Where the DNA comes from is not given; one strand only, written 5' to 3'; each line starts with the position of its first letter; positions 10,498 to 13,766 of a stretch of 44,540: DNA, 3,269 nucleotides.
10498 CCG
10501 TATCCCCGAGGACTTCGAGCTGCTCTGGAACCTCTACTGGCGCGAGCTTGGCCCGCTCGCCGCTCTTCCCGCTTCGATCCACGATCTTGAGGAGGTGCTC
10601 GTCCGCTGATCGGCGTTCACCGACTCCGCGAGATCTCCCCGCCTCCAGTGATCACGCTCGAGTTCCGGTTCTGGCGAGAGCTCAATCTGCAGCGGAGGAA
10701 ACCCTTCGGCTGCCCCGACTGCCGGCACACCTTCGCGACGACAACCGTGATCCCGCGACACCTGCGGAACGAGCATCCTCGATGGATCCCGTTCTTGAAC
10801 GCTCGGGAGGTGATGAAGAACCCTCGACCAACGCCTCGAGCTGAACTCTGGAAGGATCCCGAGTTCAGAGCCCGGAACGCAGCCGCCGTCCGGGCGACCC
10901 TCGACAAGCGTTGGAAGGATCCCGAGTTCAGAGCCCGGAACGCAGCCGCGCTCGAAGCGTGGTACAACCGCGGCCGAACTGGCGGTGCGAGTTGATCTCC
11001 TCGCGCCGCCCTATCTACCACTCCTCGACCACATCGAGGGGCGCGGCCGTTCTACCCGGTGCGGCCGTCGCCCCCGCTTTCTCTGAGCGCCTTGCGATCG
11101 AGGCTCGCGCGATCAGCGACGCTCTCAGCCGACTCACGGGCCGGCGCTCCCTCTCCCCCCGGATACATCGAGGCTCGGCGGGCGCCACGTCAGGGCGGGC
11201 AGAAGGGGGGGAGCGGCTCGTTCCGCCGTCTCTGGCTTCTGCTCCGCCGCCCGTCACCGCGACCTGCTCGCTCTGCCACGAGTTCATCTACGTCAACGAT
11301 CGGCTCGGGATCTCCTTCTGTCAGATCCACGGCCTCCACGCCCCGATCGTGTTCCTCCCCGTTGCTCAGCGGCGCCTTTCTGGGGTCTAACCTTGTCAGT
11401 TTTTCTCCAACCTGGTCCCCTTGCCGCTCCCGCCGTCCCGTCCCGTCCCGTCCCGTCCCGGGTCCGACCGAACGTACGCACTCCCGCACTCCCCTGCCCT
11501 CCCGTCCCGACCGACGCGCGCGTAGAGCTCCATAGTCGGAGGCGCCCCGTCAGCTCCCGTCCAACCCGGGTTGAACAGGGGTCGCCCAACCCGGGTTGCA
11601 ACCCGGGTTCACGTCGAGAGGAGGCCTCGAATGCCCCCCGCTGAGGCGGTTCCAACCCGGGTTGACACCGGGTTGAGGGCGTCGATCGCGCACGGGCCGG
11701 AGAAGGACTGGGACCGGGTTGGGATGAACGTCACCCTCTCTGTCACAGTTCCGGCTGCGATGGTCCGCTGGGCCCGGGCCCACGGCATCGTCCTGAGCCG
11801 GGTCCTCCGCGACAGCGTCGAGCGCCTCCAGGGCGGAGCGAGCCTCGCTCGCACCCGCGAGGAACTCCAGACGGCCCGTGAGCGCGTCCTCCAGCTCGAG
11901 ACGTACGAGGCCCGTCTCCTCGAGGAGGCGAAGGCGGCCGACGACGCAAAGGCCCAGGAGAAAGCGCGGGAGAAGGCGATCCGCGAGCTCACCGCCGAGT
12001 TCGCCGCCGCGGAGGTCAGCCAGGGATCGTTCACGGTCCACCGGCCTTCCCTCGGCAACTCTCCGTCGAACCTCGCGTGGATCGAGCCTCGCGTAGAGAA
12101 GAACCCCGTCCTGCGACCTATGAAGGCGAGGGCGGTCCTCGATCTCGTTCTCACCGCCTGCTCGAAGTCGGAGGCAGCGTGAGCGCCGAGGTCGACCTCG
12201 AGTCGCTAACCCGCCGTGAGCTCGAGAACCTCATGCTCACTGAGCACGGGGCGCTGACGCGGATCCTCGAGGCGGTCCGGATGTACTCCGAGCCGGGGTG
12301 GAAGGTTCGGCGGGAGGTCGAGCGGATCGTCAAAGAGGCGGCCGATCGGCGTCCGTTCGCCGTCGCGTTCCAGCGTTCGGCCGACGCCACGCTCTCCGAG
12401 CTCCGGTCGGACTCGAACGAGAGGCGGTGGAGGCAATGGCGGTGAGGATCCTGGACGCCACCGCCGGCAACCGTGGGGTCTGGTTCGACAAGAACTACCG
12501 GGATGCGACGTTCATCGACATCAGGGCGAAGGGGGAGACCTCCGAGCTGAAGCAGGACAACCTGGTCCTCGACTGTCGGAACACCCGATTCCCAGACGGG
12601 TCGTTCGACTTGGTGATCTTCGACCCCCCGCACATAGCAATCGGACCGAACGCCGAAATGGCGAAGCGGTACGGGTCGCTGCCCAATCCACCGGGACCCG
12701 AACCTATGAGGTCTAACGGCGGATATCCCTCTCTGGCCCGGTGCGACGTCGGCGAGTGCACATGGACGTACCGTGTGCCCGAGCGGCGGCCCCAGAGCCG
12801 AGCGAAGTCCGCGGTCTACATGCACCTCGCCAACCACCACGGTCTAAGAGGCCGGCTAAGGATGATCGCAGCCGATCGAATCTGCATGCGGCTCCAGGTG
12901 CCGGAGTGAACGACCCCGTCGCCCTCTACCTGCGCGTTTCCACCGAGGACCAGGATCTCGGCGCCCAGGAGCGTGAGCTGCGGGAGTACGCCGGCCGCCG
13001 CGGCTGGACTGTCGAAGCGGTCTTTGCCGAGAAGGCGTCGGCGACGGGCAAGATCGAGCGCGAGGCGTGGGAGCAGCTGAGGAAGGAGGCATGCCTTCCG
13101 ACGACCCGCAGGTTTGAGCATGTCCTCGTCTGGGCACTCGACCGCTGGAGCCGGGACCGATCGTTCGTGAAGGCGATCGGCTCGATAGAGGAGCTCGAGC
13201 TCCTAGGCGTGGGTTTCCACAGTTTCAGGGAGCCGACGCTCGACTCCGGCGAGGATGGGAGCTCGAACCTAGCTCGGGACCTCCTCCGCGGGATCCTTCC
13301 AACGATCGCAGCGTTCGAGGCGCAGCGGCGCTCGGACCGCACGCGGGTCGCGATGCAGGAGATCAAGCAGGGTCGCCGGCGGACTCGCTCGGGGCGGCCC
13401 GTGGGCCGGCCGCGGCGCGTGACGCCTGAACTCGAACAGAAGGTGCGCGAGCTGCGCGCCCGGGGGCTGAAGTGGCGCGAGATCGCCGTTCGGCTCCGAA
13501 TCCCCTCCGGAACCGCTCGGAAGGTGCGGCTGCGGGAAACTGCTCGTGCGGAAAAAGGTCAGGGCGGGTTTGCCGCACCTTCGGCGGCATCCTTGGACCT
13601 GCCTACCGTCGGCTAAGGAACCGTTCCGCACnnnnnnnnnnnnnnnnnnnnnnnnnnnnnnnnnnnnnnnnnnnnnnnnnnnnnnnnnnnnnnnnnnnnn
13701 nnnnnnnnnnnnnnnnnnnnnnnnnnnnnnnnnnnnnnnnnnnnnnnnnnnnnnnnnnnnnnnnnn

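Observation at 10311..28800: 18.5-kb integrated element in the 3' end of tRNA-Gly(GCC), bounded by a 17-bp perfect direct repeat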

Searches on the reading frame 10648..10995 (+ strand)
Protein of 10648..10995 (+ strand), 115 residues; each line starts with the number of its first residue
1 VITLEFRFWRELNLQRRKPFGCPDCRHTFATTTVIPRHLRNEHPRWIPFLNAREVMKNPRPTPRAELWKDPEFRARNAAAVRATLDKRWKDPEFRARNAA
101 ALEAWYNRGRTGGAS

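Call 14: search_protein_families(library=pfam, max_evalue=0.01, proteins=[window:10648-10995:+])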
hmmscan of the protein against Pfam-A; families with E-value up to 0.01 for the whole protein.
window:10648-10995:+ (115 aa): 0 families

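Call 111: search_protein_families(library=ncbifam, max_evalue=0.01, proteins=[window:10648-10995:+])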
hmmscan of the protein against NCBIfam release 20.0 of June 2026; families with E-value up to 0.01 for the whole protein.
window:10648-10995:+ (115 aa): 1 family
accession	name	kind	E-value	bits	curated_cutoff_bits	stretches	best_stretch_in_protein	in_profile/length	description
TIGR03898.1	lanti_MRSA_kill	subfamily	0.00092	19.1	23.5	0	68-85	6-23/44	mersacidin/lichenicidin family type 2 lantibiotic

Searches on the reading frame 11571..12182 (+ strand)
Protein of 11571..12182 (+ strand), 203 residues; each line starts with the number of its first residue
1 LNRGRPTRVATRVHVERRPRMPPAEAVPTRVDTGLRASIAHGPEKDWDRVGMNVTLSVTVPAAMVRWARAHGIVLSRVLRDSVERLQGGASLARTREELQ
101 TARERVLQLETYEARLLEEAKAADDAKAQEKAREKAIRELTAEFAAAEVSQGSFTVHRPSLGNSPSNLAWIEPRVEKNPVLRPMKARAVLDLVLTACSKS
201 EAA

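Call 14: search_protein_families(library=pfam, max_evalue=0.01, proteins=[window:11571-12182:+])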
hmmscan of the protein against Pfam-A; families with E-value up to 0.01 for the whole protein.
window:11571-12182:+ (203 aa): 0 families

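Call 111: search_protein_families(library=ncbifam, max_evalue=0.01, proteins=[window:11571-12182:+])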
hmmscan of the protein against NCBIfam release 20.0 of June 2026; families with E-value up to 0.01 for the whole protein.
window:11571-12182:+ (203 aa): 0 families

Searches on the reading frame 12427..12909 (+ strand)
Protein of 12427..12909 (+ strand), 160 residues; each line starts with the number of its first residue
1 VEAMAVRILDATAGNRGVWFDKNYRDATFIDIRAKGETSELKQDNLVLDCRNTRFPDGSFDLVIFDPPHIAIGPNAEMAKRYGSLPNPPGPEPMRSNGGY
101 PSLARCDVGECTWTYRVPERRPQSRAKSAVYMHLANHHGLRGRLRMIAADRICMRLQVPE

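Call 14: search_protein_families(library=pfam, max_evalue=0.01, proteins=[window:12427-12909:+])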
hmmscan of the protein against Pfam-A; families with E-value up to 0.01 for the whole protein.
window:12427-12909:+ (160 aa): 0 families

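Call 111: search_protein_families(library=ncbifam, max_evalue=0.01, proteins=[window:12427-12909:+])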
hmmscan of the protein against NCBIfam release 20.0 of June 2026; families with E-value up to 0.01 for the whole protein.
window:12427-12909:+ (160 aa): 0 families

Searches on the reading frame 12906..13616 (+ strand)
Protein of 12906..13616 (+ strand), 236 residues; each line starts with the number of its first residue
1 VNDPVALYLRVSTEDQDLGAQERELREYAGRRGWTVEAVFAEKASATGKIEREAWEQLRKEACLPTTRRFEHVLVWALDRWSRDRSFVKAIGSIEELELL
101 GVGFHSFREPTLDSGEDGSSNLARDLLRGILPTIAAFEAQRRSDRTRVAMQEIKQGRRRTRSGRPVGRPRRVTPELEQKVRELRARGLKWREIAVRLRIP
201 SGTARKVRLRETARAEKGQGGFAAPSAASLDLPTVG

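Call 14: search_protein_families(library=pfam, max_evalue=0.01, proteins=[window:12906-13616:+])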
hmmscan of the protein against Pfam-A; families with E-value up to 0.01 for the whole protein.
window:12906-13616:+ (236 aa): 1 family
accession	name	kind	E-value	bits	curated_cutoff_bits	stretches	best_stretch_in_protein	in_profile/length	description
PF00239.26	Resolvase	-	3.1e-23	82.9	23.3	1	5-155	1-141/145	Resolvase, N terminal domain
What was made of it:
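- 12906..13616 (+): Serine recombinase (resolvase/invertase type), conserved in the relatives that carry it (7 of 8 loci). PF00239, E 3.1e-23 (call 14).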

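Call 21: find_encoding_contigs(protein=window:12906-13616:+, flank=10000, max_places=6)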
Protein window:12906-13616:+ (236 aa): 1 contig read that carries it; 1 place shown.
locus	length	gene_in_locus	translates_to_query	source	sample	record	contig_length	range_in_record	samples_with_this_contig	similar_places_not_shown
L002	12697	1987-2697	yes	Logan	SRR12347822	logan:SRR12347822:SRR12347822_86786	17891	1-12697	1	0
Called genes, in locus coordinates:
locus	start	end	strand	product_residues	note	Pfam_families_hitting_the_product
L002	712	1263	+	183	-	-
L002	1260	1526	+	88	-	-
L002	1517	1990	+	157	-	-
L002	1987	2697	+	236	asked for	PF00239:Resolvase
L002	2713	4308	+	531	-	-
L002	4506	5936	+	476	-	-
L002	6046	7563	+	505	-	-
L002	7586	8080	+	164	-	-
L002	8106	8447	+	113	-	-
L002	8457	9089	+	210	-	-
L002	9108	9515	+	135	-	-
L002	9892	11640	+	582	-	-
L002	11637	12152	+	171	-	-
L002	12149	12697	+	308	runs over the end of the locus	-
